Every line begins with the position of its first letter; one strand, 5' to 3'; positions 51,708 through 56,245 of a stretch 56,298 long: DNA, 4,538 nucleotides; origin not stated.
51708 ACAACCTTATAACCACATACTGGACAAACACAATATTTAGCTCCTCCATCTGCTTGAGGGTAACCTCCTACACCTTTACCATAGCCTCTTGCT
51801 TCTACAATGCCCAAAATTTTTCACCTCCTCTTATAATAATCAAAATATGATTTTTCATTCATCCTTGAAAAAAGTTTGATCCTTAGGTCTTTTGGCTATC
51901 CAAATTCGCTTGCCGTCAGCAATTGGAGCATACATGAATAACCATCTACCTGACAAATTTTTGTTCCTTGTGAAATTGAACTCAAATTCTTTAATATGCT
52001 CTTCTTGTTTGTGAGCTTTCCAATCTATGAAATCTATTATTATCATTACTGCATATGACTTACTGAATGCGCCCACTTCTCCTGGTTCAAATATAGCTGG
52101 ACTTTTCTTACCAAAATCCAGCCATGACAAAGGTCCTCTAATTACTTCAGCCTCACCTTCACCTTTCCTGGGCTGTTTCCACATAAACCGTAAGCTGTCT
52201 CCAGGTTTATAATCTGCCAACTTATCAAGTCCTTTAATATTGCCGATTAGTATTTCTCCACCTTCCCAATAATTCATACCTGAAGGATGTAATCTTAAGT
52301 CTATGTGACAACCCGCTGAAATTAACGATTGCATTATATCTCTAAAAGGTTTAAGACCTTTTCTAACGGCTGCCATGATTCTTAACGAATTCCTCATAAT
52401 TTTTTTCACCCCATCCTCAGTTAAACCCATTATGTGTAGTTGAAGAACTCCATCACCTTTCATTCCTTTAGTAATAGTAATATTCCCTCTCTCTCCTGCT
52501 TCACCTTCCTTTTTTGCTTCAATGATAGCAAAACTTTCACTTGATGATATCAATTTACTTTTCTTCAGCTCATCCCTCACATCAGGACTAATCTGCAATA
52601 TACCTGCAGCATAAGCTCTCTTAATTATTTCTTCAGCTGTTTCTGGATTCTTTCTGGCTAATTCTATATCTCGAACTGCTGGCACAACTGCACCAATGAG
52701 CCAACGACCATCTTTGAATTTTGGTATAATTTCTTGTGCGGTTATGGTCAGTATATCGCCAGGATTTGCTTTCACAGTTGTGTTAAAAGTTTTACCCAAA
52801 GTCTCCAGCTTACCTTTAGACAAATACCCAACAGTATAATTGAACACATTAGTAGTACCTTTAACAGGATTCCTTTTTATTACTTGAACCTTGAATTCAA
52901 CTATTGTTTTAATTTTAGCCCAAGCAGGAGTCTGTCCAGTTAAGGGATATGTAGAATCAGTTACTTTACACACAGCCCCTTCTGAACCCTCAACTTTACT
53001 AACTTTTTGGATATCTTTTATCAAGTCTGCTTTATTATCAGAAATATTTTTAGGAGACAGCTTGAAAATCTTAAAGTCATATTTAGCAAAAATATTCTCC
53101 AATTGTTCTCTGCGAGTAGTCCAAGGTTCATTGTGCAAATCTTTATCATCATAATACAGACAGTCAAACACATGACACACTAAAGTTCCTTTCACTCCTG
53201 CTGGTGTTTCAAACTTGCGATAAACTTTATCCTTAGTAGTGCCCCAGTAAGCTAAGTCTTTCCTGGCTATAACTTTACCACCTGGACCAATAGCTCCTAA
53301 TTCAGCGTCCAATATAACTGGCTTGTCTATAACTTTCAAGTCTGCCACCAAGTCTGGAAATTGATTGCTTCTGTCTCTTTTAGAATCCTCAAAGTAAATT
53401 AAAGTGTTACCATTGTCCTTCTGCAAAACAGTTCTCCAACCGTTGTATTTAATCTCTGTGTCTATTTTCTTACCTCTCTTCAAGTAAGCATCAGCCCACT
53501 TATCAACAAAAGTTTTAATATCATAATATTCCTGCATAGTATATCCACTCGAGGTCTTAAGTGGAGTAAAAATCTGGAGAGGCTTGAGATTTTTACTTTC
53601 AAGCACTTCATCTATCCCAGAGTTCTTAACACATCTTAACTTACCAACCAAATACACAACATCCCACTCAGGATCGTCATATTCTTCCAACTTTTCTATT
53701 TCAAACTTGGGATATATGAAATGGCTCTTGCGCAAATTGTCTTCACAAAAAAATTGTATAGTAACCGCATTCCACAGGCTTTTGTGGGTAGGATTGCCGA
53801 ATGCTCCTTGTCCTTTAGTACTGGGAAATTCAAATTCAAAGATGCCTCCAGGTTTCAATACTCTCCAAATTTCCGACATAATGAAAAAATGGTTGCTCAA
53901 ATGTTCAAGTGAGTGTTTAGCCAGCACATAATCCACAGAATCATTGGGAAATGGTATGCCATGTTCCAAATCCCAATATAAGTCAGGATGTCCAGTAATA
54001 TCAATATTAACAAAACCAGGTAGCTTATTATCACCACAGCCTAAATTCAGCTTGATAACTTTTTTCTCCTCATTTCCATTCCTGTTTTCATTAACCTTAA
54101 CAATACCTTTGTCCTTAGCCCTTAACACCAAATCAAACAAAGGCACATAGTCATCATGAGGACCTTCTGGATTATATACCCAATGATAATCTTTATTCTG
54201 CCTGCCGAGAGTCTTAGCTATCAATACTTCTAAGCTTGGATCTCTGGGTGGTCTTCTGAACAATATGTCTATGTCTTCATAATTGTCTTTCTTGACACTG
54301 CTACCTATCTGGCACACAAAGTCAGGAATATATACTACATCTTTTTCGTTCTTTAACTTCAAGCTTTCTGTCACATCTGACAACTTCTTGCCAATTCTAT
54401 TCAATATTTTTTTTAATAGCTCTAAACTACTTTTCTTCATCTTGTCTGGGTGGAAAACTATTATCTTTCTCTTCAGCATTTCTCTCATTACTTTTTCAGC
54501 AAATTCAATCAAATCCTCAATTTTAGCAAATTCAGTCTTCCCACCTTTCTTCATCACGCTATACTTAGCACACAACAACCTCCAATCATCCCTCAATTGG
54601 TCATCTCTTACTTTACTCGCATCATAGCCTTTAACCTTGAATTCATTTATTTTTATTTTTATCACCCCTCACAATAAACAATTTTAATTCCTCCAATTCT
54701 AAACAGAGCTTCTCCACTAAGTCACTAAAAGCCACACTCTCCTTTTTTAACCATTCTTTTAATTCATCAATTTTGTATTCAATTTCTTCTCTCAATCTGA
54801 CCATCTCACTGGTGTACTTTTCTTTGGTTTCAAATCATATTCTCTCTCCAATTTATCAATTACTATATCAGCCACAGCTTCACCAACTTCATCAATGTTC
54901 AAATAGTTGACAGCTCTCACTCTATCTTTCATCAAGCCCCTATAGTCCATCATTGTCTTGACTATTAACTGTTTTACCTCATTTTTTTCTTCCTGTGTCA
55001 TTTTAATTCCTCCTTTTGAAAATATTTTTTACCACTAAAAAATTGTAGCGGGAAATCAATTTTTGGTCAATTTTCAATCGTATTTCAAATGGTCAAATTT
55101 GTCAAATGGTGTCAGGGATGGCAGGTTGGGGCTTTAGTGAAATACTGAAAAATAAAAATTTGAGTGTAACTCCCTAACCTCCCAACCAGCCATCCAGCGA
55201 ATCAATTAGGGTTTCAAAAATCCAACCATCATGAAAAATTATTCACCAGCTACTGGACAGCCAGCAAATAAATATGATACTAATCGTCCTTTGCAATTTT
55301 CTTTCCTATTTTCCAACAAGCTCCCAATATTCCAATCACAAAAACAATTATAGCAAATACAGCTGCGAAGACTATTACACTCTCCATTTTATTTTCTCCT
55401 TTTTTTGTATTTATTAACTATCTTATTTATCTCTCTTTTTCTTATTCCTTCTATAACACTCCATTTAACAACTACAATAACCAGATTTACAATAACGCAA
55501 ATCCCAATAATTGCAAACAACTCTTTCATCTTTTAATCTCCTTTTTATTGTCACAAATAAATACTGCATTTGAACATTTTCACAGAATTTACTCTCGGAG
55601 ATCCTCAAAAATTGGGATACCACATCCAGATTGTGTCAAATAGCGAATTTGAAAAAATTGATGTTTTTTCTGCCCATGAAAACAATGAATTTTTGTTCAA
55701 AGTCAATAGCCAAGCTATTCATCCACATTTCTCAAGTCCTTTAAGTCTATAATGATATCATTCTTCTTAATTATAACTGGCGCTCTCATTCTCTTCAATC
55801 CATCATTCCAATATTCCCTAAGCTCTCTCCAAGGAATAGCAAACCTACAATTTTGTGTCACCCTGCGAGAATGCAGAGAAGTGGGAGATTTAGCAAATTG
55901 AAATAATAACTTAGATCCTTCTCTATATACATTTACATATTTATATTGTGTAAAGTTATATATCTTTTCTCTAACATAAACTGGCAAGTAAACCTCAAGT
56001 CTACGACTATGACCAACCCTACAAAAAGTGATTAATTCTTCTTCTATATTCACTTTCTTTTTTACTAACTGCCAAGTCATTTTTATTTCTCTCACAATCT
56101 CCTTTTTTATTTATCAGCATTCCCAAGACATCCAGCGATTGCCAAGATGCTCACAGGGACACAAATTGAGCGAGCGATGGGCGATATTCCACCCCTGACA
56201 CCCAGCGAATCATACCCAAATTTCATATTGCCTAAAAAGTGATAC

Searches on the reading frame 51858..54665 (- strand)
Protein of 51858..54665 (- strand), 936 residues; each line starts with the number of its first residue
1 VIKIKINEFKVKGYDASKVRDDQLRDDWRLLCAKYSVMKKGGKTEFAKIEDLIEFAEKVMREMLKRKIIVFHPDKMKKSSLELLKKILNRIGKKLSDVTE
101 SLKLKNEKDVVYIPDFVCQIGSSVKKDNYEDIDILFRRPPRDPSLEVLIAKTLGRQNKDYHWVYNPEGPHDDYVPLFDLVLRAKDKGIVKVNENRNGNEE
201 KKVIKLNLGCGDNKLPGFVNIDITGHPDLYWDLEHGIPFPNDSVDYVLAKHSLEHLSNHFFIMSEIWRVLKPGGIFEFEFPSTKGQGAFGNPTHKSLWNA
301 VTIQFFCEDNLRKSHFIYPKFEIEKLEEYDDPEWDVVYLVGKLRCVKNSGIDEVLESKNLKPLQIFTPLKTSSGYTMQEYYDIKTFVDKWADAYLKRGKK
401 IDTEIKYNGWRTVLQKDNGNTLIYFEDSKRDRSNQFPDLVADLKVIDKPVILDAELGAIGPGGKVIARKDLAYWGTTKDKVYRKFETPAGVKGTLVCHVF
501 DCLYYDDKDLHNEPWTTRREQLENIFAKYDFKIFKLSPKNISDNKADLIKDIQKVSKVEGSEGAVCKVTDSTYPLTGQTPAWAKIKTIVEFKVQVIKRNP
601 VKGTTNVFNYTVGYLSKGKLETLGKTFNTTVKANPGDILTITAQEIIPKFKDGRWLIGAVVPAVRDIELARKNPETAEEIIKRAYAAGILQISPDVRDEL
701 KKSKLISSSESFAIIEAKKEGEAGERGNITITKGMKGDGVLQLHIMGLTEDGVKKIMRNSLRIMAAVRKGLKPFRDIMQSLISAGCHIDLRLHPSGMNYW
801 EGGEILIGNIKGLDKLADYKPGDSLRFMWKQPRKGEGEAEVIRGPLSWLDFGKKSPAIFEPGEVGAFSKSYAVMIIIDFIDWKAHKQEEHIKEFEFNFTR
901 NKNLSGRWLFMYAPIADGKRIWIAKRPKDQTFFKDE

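Call 9: search_protein_families(library=phrogs, proteins=[window:51858-54665:-], max_evalue=0.001)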
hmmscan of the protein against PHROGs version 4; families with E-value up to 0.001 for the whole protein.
window:51858-54665:- (936 aa): 1 family
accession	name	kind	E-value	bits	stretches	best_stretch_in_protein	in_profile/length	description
phrog_6636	-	other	5.6e-08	33.4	1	199-302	30-133/177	methyltransferase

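Call 46: search_protein_families(library=pfam, proteins=[window:51858-54665:-], max_evalue=0.001)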
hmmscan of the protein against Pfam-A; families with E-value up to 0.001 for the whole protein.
window:51858-54665:- (936 aa): 5 families
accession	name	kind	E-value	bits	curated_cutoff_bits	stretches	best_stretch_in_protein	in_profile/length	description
PF01068.26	DNA_ligase_A_M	-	1.1e-21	77.9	26.2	1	398-586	19-204/204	ATP dependent DNA ligase domain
PF08241.18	Methyltransf_11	-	3.3e-09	37.7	21.2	1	233-276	51-93/95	Methyltransferase domain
PF13649.12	Methyltransf_25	-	0.00011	23.2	27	1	233-274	55-97/97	Methyltransferase domain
PF08242.18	Methyltransf_12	-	0.00067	20.8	30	0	240-276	63-98/98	Methyltransferase domain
PF13489.12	Methyltransf_23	-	0.00084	19.5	27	0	234-282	72-120/164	Methyltransferase domain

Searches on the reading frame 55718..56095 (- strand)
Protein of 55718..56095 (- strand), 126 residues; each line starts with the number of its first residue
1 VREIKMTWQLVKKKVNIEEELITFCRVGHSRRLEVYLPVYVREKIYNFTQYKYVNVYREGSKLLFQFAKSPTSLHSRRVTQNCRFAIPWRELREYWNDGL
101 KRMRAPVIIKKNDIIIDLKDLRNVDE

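Call 99: find_related_loci(query=window:55718-56095:-, collection=viral_contigs, flank=10000)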
Query window:55718-56095:- (126 aa) in viral_contigs; peptide patterns used: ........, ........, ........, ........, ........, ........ (x = any residue, [..] = any of these).
8 stretches matched a pattern; 1 encode a relative of the query (tblastn E <= 1e-3); 1 distinct loci.
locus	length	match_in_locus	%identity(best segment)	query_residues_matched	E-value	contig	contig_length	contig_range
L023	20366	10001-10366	90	3-126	6e-75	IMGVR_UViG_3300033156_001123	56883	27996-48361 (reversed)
